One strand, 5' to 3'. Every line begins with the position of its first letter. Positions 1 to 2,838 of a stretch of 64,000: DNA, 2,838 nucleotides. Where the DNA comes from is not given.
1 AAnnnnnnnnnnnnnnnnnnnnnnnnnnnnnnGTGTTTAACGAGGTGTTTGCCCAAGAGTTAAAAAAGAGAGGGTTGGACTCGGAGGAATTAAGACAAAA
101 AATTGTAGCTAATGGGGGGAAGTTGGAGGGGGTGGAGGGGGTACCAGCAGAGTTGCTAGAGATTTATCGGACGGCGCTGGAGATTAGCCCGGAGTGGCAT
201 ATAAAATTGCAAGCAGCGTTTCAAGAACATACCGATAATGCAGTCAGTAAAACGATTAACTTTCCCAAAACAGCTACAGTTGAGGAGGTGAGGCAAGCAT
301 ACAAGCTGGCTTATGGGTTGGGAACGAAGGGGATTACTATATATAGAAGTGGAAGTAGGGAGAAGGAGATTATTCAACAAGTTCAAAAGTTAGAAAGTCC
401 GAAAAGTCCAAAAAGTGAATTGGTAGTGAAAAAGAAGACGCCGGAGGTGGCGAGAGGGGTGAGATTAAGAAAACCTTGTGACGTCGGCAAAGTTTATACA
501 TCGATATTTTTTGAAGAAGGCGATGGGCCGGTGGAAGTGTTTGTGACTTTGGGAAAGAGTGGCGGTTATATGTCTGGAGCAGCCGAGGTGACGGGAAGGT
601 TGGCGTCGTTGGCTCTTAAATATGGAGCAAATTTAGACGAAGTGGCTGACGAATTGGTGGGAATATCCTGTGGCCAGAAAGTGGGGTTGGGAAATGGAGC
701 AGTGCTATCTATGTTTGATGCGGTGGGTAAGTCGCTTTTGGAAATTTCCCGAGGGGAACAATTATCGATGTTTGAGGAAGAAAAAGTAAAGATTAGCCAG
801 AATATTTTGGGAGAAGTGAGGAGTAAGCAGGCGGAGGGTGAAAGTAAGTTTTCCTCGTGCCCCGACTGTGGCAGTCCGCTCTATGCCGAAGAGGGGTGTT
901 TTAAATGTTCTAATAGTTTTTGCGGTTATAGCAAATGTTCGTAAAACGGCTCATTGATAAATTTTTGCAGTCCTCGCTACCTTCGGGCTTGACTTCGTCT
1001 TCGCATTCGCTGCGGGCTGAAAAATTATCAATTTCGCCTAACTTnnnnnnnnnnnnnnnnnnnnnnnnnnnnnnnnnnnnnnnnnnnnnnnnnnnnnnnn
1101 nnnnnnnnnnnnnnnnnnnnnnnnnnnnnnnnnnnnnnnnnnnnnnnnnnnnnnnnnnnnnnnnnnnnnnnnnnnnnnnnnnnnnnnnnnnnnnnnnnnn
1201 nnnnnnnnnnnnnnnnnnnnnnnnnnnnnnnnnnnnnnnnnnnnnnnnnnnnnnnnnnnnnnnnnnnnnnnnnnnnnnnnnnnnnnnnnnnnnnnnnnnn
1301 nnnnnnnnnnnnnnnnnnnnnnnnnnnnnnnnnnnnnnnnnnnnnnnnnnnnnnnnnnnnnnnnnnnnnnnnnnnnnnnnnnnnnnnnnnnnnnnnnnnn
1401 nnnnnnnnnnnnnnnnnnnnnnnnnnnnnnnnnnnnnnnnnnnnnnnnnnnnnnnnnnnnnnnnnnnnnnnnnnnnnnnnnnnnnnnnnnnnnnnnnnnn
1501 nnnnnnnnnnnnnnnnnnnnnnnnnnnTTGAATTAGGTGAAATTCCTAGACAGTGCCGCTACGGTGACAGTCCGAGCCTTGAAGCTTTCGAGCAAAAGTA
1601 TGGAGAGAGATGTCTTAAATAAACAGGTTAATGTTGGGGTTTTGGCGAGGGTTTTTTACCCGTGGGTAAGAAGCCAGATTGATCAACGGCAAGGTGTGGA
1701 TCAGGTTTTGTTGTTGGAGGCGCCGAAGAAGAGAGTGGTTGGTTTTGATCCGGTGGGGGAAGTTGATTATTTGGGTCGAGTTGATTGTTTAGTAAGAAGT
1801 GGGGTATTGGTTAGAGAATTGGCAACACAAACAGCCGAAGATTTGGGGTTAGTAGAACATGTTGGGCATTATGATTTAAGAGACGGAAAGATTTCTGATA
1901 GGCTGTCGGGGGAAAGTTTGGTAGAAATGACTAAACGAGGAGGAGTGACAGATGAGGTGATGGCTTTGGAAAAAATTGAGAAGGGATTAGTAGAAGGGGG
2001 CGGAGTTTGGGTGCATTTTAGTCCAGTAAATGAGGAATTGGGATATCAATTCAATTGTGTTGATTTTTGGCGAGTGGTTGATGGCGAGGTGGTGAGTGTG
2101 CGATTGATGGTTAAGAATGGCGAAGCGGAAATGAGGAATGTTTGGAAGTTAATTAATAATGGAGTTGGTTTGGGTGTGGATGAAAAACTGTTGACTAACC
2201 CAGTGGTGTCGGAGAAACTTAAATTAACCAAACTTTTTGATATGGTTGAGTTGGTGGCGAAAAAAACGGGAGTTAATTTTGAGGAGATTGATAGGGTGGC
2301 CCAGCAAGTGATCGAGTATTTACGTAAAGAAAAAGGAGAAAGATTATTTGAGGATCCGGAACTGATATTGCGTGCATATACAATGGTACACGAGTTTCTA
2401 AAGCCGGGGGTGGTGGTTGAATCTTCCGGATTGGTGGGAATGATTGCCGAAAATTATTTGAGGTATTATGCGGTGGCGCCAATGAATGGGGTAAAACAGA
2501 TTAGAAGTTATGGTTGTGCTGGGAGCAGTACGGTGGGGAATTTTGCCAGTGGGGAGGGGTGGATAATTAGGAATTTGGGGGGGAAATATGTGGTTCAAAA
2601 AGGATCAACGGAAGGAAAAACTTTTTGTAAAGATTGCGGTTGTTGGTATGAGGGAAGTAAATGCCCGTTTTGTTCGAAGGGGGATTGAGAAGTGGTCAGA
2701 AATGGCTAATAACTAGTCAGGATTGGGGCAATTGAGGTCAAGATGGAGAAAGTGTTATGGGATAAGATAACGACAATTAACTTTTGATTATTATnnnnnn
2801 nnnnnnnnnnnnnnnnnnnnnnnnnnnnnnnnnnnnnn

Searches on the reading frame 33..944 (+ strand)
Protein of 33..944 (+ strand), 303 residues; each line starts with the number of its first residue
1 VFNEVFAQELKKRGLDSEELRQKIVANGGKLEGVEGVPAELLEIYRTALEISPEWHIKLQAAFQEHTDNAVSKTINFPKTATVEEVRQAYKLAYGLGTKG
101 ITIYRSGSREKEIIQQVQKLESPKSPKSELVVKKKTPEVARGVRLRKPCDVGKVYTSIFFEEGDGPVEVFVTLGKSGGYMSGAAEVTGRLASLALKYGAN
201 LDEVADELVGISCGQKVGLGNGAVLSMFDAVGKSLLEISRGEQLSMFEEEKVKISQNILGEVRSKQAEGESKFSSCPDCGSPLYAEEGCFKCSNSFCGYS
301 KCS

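Call 8: search_protein_families(library=pfam, proteins=[window:33-944:+], max_evalue=0.01)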
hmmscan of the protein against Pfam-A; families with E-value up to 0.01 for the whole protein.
window:33-944:+ (303 aa): 2 families
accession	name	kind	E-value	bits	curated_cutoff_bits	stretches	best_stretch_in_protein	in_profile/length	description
PF02867.20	Ribonuc_red_lgC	-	2.2e-22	79.9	23.9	1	2-104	422-523/523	Ribonucleotide reductase, barrel domain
PF12637.14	TSCPD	-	9e-14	52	22.8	1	151-236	13-85/88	TSCPD domain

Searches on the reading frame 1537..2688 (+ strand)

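Call 8: search_protein_families(library=pfam, proteins=[window:1537-2688:+], max_evalue=0.01)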
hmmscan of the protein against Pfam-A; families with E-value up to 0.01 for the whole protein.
window:1537-2688:+ (383 aa): 0 families

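Call 30: search_protein_families(library=ncbifam, proteins=[window:1537-2688:+], max_evalue=1)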
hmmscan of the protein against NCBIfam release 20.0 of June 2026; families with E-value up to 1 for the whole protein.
window:1537-2688:+ (383 aa): 0 families

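Call 31: search_protein_families(library=pfam, proteins=[window:1537-2688:+], max_evalue=5)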
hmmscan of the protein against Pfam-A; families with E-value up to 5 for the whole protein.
window:1537-2688:+ (383 aa): 1 family
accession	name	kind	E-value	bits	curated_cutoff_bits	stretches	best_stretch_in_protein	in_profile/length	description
PF12680.13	SnoaL_2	-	0.023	15.7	27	1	150-187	60-101/102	SnoaL-like domain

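Call 49: search_protein_families(library=padloc, proteins=[window:1537-2688:+], max_evalue=0.1)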
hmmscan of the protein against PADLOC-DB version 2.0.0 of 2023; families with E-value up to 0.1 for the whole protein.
window:1537-2688:+ (383 aa): 0 families
